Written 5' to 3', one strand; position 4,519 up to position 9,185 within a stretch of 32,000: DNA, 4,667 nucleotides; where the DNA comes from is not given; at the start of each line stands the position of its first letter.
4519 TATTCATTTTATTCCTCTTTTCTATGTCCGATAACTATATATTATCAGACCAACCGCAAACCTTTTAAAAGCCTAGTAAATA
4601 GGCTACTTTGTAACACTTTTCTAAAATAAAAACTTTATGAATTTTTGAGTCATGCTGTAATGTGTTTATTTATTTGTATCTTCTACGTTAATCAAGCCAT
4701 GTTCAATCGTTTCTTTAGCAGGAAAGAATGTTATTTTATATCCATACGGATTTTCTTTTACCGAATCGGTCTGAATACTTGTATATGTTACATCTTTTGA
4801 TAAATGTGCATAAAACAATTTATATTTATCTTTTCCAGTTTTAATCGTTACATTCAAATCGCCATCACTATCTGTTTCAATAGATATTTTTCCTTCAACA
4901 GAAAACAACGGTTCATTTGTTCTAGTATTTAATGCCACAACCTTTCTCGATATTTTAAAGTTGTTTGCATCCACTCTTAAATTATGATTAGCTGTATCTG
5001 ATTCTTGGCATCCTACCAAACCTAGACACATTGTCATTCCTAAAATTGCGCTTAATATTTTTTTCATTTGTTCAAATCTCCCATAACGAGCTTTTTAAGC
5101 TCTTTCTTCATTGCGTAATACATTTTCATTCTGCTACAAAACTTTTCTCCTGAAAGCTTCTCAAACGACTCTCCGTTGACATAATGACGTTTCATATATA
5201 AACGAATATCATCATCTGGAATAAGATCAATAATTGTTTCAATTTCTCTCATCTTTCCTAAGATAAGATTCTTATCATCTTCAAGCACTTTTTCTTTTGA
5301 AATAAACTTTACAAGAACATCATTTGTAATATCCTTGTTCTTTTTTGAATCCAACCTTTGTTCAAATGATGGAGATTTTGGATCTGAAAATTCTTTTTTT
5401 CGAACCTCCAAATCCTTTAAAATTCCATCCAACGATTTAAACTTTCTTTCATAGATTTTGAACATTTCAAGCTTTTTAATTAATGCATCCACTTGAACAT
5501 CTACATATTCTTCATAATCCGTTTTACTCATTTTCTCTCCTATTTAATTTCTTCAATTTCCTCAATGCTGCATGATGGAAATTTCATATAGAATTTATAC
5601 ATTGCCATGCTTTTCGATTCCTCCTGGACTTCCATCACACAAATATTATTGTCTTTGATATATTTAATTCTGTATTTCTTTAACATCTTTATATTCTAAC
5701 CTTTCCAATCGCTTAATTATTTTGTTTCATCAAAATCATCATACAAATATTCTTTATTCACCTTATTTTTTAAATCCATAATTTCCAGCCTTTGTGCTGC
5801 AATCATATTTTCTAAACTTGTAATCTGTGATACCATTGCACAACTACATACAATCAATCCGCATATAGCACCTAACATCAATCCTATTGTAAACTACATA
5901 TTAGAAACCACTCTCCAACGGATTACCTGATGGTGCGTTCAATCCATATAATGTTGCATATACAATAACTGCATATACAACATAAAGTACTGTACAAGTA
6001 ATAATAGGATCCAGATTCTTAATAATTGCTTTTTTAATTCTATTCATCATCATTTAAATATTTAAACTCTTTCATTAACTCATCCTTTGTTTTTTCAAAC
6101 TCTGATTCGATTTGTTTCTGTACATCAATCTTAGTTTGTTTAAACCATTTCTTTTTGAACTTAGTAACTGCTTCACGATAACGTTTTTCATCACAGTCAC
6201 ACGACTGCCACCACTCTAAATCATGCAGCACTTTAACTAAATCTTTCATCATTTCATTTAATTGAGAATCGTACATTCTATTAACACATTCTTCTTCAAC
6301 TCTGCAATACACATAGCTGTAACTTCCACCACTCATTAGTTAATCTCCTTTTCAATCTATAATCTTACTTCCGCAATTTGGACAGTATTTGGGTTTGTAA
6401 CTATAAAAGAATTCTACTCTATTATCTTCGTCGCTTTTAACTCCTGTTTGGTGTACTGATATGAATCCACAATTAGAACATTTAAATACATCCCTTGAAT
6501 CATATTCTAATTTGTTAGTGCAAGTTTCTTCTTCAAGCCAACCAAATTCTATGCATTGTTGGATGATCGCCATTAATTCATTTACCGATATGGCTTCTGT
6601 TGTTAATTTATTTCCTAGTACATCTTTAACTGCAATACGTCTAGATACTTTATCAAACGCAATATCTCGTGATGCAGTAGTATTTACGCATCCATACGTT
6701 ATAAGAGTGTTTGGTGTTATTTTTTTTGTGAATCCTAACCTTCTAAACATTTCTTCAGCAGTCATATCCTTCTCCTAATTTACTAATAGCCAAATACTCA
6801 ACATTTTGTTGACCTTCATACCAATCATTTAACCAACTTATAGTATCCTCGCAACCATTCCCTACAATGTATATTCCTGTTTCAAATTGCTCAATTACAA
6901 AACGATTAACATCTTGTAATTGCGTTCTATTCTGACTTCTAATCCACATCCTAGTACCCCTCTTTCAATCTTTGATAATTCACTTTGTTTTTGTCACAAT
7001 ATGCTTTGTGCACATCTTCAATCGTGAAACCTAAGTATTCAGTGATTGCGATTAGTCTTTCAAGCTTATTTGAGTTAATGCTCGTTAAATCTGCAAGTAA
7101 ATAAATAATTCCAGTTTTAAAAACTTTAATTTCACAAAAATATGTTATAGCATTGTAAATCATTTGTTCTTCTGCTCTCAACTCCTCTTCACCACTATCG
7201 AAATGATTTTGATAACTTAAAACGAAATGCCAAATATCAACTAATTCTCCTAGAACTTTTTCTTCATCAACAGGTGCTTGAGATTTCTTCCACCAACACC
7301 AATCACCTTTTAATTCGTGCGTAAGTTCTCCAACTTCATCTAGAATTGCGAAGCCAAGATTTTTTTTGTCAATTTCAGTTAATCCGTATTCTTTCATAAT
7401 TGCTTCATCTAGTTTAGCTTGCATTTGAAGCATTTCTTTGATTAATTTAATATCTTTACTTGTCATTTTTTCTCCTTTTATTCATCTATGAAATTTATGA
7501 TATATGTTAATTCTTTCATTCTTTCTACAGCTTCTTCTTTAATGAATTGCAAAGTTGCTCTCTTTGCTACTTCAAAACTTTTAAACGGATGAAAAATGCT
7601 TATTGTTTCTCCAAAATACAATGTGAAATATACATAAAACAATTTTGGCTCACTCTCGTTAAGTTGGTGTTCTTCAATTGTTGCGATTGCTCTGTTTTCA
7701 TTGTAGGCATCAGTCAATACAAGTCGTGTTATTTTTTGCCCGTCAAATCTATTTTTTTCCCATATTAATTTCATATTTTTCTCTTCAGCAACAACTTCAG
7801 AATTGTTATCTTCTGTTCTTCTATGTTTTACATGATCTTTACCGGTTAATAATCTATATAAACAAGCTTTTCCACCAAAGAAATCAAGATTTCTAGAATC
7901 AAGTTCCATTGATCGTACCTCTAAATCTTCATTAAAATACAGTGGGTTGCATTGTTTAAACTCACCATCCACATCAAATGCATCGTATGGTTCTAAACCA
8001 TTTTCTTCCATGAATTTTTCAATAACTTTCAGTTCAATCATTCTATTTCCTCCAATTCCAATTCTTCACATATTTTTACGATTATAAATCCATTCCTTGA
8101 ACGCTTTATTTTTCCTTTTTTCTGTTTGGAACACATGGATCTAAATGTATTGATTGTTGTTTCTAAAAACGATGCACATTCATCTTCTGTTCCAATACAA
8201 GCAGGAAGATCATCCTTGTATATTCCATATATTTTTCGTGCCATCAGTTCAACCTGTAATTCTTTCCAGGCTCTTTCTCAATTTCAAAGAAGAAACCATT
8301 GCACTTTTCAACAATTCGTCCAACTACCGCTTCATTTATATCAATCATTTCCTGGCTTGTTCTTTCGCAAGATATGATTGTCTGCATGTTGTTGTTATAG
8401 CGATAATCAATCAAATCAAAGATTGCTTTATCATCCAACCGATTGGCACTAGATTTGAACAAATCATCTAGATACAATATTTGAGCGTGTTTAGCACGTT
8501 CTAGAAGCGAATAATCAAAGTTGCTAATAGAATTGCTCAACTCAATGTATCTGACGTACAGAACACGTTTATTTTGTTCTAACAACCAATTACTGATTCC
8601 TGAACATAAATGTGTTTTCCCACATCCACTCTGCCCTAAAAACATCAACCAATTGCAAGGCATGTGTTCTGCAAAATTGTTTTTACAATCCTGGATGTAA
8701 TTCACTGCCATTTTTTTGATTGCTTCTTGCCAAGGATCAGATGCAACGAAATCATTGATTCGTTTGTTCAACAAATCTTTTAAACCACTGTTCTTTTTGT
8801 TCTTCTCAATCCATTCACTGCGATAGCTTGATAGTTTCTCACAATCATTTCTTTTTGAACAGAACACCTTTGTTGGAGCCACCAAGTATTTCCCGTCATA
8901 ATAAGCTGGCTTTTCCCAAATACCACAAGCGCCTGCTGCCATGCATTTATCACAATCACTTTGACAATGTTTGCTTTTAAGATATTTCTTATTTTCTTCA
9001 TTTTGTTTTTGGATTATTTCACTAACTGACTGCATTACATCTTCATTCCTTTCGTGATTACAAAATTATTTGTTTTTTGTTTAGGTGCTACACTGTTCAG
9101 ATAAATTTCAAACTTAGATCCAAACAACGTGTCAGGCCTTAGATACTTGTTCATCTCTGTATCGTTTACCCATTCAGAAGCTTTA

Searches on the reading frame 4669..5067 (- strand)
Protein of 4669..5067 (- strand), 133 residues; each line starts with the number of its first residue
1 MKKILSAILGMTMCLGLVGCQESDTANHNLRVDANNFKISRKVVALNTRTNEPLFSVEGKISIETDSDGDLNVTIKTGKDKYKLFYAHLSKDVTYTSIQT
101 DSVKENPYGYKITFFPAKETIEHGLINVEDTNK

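Call 5: search_protein_families(library=pfam, proteins=[window:4669-5067:-], max_evalue=0.1)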
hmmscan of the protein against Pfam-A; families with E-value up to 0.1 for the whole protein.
window:4669-5067:- (133 aa): 2 families
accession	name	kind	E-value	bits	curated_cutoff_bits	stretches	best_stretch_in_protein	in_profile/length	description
PF25682.1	Phage_VG64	-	1.5e-33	115.7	27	1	1-117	1-118/127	Mycobacterium phage VG64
PF13351.11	DUF4099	-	0.011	16.4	22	1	38-84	34-79/82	Protein of unknown function (DUF4099)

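Call 6: search_protein_families(library=phrogs, proteins=[window:4669-5067:-], max_evalue=0.01)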
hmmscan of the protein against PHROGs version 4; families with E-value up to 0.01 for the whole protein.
window:4669-5067:- (133 aa): 3 families
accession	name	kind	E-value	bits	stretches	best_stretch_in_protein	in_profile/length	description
phrog_478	-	integration and excision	4.7e-31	108.5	1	1-117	1-120/129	site-specific recombination directionality factor RDF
phrog_9170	-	unknown function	0.0051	17.6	0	1-33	1-33/159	-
phrog_2316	-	unknown function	0.0071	17.1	1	1-80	1-81/191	-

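Call 50: search_protein_families(library=padloc, proteins=[window:4669-5067:-], max_evalue=0.01)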
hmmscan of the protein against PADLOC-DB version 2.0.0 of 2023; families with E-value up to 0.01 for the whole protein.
window:4669-5067:- (133 aa): 0 families

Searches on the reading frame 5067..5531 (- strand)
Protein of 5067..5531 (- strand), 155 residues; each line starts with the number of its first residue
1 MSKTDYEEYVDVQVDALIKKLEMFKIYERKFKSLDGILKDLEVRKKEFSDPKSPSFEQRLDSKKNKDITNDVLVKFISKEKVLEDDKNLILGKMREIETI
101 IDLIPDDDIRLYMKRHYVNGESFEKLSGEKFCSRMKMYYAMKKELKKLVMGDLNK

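Call 5: search_protein_families(library=pfam, proteins=[window:5067-5531:-], max_evalue=0.1)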
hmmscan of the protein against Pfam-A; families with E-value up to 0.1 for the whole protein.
window:5067-5531:- (155 aa): 2 families
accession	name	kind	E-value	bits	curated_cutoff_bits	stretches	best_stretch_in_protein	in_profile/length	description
PF07374.17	DUF1492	-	0.00089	19.8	21.5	1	65-144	16-94/100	Protein of unknown function (DUF1492)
PF07879.16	PHB_acc_N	-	0.083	13.4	25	0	60-81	37-58/61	PHB/PHA accumulation regulator DNA-binding domain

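Call 6: search_protein_families(library=phrogs, proteins=[window:5067-5531:-], max_evalue=0.01)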
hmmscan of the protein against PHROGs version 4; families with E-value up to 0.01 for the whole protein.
window:5067-5531:- (155 aa): 2 families
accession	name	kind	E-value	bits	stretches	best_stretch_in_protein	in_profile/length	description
phrog_36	-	transcription regulation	1.6e-05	25.6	1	15-148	44-183/220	transcriptional regulator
phrog_21810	-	unknown function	0.0052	17.9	1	59-123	24-88/125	-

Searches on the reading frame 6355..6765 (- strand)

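Call 5: search_protein_families(library=pfam, proteins=[window:6355-6765:-], max_evalue=0.1)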
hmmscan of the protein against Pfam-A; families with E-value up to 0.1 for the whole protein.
window:6355-6765:- (137 aa): 12 families
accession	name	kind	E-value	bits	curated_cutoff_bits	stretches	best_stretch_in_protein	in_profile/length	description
PF14149.11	YhfH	-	0.00069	19.8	27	1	115-135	3-23/37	YhfH-like protein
PF13248.11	Zn_ribbon_3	-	0.0013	18.5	27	0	126-136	3-12/26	zinc-ribbon domain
PF07754.17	HVO_2753_ZBP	-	0.0019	18.4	33.2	0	127-136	18-27/46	Small zinc finger protein HVO_2753-like, Zn-binding pocket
PF00130.28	C1_1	-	0.012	15.9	26.5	0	81-106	16-40/53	Phorbol esters/diacylglycerol binding domain (C1 domain)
PF14803.11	Zn_ribbon_Nudix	-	0.015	15.6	25.6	0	126-134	1-9/34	Nudix N-terminal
PF21349.2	RUBY_RBDX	-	0.023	14.6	26.5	0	94-103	1-10/30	Rubrerythrin, rubredoxin-like domain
PF03604.18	Zn_ribbon_RPAB4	-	0.026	14.7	24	0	82-101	6-25/32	DNA directed RNA polymerase, 7 kDa subunit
PF12773.13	DZR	-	0.038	14.6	27.3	0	125-135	12-22/45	Double zinc ribbon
PF06906.16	DUF1272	-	0.039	14.5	25.3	0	126-135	42-51/57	Protein of unknown function (DUF1272)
PF12760.12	Zn_ribbon_IS1595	-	0.094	13.1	25.4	0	125-133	19-26/46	Transposase zinc-ribbon domain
PF12172.15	zf-ChsH2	-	0.096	12.9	23.2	0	125-134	25-34/37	ChsH2, rubredoxin-like zinc ribbon domain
PF13240.11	Zn_Ribbon_1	-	0.098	12.9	25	1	127-134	15-22/23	zinc-ribbon domain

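Call 6: search_protein_families(library=phrogs, proteins=[window:6355-6765:-], max_evalue=0.01)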
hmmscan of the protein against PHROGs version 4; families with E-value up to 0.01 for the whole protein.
window:6355-6765:- (137 aa): 4 families
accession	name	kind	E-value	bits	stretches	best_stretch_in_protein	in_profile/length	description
phrog_30559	-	unknown function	1.8e-05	25.8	1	75-136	53-114/154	-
phrog_1494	-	unknown function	0.0062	16.8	1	106-135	180-209/226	-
phrog_21525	-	unknown function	0.0069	17.9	1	78-136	54-104/108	-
phrog_10210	-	unknown function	0.0069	16.9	0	120-132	10-22/39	-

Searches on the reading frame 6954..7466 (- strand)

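Call 5: search_protein_families(library=pfam, proteins=[window:6954-7466:-], max_evalue=0.1)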
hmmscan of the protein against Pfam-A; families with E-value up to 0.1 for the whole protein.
window:6954-7466:- (171 aa): 1 family
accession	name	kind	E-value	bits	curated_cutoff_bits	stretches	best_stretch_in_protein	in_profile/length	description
PF08761.16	dUTPase_2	-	3.2e-30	106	22.9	1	9-171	2-162/162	dUTPase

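Call 6: search_protein_families(library=phrogs, proteins=[window:6954-7466:-], max_evalue=0.01)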
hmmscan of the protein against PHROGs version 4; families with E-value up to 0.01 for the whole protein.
window:6954-7466:- (171 aa): 3 families
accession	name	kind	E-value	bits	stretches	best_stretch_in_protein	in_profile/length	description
phrog_173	-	DNA, RNA and nucleotide metabolism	8.2e-31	108.4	1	4-171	27-188/196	nucleoside triphosphate pyrophosphohydrolase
phrog_12184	-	other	6.8e-06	27.5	0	40-83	80-121/153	nucleotide pyrophosphohydrolase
phrog_18650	-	DNA, RNA and nucleotide metabolism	0.00066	20.8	1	28-96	41-105/195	dUTPase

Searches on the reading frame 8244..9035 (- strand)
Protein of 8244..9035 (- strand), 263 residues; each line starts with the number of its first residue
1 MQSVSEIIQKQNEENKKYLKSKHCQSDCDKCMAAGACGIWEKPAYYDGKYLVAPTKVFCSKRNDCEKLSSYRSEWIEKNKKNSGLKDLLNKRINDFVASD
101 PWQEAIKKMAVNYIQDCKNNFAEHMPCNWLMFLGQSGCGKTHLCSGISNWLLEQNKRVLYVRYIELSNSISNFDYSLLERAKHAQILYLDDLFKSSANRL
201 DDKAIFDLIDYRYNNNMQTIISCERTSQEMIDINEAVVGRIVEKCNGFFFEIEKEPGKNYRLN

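Call 61: search_protein_families(library=pfam, proteins=[window:8244-9035:-], max_evalue=0.01)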
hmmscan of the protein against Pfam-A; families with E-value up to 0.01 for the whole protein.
window:8244-9035:- (263 aa): 8 families
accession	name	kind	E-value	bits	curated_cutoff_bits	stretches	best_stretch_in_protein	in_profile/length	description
PF00308.24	Bac_DnaA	-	4.8e-09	37.1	23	1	124-241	32-155/162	Bacterial DnaA ATPAse domain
PF20720.3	nSTAND3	-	6.7e-07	29.6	27.2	1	128-221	18-107/155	Novel STAND NTPase 3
PF01695.23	IstB_IS21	-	1.9e-05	24.8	24.1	1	130-226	95-195/238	IstB-like ATP binding protein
PF05673.19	DUF815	-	5.4e-05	22.9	23.8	1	114-192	40-116/249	Protein of unknown function (DUF815)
PF13401.12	AAA_22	-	0.00016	22.4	27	1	128-180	6-57/130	AAA domain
PF24883.2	NPHP3_N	-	0.00061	20.5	24.8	1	128-173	23-71/164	Nephrocystin 3, N-terminal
PF01637.24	ATPase_2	-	0.001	19.4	33.2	1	123-206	16-95/225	ATPase domain predominantly from Archaea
PF07728.20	AAA_5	-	0.0029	18.1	22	0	130-213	2-94/139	AAA domain (dynein-related subfamily)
